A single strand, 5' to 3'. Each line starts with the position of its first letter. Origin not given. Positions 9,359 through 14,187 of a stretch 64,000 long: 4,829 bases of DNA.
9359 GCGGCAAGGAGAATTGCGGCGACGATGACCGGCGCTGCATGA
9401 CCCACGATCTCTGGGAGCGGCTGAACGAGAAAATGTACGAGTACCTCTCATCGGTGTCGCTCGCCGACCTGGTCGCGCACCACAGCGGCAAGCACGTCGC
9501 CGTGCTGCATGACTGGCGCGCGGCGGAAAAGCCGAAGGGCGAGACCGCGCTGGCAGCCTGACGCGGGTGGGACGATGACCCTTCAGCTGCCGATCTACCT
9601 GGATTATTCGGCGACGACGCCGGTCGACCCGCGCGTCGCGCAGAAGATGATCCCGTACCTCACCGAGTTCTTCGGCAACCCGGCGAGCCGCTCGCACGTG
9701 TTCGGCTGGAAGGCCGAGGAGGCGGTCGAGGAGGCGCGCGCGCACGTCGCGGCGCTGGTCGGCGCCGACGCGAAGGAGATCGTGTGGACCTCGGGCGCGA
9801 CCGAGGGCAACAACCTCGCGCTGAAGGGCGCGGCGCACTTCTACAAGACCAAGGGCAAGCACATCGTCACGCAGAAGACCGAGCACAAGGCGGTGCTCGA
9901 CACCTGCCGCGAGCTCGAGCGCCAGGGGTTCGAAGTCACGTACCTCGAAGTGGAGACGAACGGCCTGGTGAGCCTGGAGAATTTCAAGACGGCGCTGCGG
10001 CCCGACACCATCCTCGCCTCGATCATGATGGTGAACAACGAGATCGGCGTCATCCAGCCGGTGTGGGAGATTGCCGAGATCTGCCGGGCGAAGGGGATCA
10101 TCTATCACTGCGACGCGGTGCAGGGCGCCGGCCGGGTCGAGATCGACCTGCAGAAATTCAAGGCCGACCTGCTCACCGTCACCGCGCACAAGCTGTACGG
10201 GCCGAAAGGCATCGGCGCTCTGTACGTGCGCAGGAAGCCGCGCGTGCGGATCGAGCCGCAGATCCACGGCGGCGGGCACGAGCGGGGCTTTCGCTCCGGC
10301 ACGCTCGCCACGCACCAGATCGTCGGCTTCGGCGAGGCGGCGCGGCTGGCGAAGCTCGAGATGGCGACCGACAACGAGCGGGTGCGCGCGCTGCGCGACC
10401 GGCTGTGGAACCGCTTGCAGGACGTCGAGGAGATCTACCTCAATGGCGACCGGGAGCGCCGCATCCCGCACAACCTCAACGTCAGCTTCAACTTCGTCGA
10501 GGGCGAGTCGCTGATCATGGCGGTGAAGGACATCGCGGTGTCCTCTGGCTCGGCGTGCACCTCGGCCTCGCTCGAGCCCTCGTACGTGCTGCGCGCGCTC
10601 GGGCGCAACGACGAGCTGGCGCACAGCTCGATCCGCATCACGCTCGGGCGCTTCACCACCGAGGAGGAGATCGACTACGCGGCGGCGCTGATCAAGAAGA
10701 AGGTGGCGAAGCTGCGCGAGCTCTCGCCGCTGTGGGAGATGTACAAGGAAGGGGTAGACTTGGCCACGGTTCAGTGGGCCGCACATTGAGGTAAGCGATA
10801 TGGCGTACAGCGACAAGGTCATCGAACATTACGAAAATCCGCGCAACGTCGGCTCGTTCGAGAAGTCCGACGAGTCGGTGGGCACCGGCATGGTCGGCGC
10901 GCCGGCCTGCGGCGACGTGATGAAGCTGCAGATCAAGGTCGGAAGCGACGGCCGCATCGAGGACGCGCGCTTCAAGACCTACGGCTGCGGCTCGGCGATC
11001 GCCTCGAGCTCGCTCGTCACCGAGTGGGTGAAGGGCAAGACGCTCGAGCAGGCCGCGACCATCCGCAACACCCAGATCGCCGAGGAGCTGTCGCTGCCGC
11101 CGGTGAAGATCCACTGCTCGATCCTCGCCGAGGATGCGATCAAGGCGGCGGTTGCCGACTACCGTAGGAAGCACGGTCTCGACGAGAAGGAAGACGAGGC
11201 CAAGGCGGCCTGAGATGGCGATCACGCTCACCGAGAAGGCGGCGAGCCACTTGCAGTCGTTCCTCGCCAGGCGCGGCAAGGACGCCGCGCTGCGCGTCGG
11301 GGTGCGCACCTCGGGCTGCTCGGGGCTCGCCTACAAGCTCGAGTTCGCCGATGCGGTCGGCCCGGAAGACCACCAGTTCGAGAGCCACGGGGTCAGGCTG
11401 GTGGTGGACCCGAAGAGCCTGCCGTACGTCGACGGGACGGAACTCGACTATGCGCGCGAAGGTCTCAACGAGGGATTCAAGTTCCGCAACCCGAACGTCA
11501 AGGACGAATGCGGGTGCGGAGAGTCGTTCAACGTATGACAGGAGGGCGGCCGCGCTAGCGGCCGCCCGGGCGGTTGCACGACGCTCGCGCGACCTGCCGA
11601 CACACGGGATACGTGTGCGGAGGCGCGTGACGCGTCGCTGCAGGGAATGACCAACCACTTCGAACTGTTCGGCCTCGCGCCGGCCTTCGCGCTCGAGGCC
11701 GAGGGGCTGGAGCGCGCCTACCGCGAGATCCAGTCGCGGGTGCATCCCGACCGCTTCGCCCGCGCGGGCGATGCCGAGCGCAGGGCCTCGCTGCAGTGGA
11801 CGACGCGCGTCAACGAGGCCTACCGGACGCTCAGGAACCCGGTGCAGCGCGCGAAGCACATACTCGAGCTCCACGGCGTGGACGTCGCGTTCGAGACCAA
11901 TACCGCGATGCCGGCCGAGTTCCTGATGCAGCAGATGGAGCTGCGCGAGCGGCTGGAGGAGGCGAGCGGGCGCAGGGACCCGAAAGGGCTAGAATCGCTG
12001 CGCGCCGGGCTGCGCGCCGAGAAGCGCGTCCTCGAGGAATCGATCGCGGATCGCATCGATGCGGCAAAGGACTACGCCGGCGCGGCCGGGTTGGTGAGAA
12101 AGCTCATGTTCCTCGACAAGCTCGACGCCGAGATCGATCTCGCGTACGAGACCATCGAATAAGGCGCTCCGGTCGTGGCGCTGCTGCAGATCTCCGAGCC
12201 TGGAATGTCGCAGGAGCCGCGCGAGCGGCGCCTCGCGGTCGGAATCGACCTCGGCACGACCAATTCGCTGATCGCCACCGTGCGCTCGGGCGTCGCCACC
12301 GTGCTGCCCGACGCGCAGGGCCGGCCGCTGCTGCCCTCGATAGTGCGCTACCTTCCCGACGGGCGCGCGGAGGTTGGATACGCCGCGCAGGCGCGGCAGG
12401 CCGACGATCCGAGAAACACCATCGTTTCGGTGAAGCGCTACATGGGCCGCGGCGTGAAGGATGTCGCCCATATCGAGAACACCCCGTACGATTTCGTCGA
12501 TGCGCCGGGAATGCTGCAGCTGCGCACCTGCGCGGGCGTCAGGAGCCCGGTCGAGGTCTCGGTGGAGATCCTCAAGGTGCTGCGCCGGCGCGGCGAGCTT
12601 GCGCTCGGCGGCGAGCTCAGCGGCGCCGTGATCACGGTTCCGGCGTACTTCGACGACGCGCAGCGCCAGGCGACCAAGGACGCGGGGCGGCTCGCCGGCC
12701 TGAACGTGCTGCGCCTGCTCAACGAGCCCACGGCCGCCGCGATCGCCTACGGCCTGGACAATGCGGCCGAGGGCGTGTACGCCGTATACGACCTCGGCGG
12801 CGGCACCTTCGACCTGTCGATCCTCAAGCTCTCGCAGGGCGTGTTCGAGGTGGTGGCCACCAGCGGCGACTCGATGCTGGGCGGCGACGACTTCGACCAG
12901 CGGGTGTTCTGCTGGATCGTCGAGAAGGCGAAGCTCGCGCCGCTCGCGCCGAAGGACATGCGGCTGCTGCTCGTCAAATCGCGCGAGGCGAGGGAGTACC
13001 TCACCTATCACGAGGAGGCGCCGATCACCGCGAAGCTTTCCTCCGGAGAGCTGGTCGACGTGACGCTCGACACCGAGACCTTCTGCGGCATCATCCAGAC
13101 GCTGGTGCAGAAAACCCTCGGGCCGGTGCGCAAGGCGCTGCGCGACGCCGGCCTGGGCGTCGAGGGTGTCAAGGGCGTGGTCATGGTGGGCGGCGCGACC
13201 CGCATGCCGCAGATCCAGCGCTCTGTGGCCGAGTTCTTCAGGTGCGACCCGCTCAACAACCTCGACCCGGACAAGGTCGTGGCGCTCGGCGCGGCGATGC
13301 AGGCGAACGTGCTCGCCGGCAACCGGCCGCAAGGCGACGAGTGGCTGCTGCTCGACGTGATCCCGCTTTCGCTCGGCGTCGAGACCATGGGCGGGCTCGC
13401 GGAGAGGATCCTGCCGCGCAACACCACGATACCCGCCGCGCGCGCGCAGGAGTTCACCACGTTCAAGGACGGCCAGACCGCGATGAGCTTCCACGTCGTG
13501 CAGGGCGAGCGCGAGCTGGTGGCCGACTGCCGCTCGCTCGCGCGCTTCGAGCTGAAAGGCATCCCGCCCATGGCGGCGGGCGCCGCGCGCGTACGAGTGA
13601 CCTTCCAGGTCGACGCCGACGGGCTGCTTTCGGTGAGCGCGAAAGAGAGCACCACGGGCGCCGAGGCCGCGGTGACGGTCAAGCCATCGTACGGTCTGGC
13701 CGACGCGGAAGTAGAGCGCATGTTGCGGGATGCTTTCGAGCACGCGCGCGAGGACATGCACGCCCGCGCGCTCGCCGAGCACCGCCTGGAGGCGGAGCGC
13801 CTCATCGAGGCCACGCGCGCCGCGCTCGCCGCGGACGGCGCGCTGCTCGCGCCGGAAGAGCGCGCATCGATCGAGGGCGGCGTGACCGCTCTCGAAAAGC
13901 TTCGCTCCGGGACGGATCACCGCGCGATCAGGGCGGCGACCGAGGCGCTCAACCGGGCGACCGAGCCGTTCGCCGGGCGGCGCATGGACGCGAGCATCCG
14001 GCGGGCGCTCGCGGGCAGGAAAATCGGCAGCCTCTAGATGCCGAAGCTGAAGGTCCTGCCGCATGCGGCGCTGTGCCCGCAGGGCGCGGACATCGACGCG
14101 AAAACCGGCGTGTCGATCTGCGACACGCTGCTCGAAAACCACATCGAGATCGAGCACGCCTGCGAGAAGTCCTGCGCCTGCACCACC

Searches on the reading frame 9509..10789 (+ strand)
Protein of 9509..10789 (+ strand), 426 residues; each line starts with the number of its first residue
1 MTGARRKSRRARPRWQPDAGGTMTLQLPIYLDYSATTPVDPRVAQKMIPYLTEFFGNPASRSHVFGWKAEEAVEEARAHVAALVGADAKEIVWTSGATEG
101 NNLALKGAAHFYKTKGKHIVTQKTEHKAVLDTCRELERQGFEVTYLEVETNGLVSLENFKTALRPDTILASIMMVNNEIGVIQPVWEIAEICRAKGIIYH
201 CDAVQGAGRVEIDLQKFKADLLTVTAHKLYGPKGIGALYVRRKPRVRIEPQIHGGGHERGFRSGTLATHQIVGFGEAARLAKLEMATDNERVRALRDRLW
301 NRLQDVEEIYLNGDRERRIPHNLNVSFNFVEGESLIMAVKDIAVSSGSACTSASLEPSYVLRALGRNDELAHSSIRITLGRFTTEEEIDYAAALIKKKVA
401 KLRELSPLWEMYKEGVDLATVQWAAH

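Call 31: search_protein_families(library=ncbifam, proteins=[window:9509-10789:+], max_evalue=1e-10)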
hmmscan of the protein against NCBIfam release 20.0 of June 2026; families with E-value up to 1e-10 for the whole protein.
window:9509-10789:+ (426 aa): 16 families
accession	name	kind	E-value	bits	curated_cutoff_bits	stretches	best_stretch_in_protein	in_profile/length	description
NF010611.0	PRK14012.1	equivalog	8e-223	739.7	548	1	24-426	2-406/406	IscS subfamily cysteine desulfurase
TIGR02006.1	IscS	equivalog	7.4e-218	723.4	643.2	1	25-426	1-402/402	IscS subfamily cysteine desulfurase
TIGR03402.1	FeS_nifS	equivalog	3.9e-142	473.5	530.75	1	29-408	1-379/379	cysteine desulfurase NifS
TIGR03235.1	DNA_S_dndA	equivalog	1.2e-133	445.9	480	1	30-378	1-352/353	cysteine desulfurase DndA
TIGR03403.1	nifS_epsilon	equivalog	3.3e-110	368.5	587.7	1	29-406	1-380/382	NifS family cysteine desulfurase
NF002806.0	PRK02948.1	subfamily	1.5e-89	300.6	304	1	29-394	2-367/381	IscS subfamily cysteine desulfurase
TIGR01979.1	sufS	subfamily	1.6e-48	165.6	475.1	1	29-396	20-396/403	SufS family cysteine desulfurase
TIGR01977.1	am_tr_V_EF2568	hypoth_equivalog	2e-48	165.3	377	1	29-396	1-374/376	cysteine desulfurase family protein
NF040779.1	Sec_lyase_SclA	exception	3.2e-34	118.4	525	1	29-395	1-373/378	selenocysteine lyase SclA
NF041166.1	f2_encap_cargo1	exception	2.1e-32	113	800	1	29-256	247-475/623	family 2A encapsulin nanocompartment cargo protein cysteine desulfurase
NF006791.0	PRK09295.1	equivalog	4.5e-28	98.5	661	1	29-366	25-379/406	cysteine desulfurase SufS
TIGR01976.1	am_tr_V_VC1184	hypoth_equivalog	6.4e-28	98.1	352.35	1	29-390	20-396/401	cysteine desulfurase-like protein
NF008126.0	PRK10874.1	equivalog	8.1e-25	87.8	607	1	29-256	21-249/401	cysteine desulfurase CsdA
TIGR03392.1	FeS_syn_CsdA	equivalog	8.3e-23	81.2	493.6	1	29-256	18-246/398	cysteine desulfurase CsdA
TIGR04343.1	egtE_PLP_lyase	equivalog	2.8e-20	72.5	400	1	69-279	52-251/370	ergothioneine biosynthesis PLP-dependent enzyme EgtE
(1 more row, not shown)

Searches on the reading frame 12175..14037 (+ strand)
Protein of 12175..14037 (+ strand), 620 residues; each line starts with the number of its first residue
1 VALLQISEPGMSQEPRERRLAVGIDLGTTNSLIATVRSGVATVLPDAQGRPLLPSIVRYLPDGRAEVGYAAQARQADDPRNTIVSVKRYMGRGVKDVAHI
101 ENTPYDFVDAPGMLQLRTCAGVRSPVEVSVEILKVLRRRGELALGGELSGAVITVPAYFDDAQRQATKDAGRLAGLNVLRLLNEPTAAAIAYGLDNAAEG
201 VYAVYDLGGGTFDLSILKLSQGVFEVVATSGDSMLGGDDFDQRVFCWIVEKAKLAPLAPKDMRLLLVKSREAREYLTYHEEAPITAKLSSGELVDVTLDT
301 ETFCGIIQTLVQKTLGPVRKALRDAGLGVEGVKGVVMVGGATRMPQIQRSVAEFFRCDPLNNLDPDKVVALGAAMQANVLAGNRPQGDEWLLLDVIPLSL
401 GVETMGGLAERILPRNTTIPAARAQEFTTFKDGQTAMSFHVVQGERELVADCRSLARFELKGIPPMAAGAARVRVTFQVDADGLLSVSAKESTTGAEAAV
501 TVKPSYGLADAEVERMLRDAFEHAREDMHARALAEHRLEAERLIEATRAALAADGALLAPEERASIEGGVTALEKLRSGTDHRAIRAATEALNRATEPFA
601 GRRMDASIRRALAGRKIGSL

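Call 31: search_protein_families(library=ncbifam, proteins=[window:12175-14037:+], max_evalue=1e-10)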
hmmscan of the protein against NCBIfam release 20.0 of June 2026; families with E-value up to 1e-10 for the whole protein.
window:12175-14037:+ (620 aa): 11 families
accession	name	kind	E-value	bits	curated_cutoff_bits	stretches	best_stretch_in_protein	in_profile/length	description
NF003520.0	PRK05183.1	subfamily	2.2e-291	967.8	620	1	1-618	1-619/621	Fe-S protein assembly chaperone HscA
TIGR01991.1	HscA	equivalog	4.4e-267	887.4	708.55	1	21-617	1-598/600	Fe-S protein assembly chaperone HscA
NF001413.0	PRK00290.1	equivalog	4.3e-173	577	648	1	21-600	4-591/625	molecular chaperone DnaK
TIGR02350.1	prok_dnaK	equivalog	8.9e-169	562.6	822.55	1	21-600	2-591/596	molecular chaperone DnaK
NF002399.0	PRK01433.1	equivalog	2.8e-148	495.2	743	1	1-618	1-592/595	Fe-S protein assembly chaperone HscA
NF009947.0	PRK13411.1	equivalog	3.6e-148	494.5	1002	1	22-577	5-571/662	molecular chaperone DnaK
NF009946.0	PRK13410.1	equivalog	3.3e-146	488.2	1019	1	22-594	5-592/669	molecular chaperone DnaK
NF011660.0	PRK15080.1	equivalog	6.2e-14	51.9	182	0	129-225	75-166/277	ethanolamine utilization protein EutJ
TIGR02529.1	EutJ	subfamily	1.2e-12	47.8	152.1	1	129-227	42-135/239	ethanolamine utilization protein EutJ family protein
NF010539.0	PRK13927.1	subfamily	2.4e-12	46.4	293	0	150-374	101-323/339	rod shape-determining protein MreB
TIGR00904.1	mreB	subfamily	6.5e-12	45.1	365.75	0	151-376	101-325/334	MreB/Mrl family cell shape determining protein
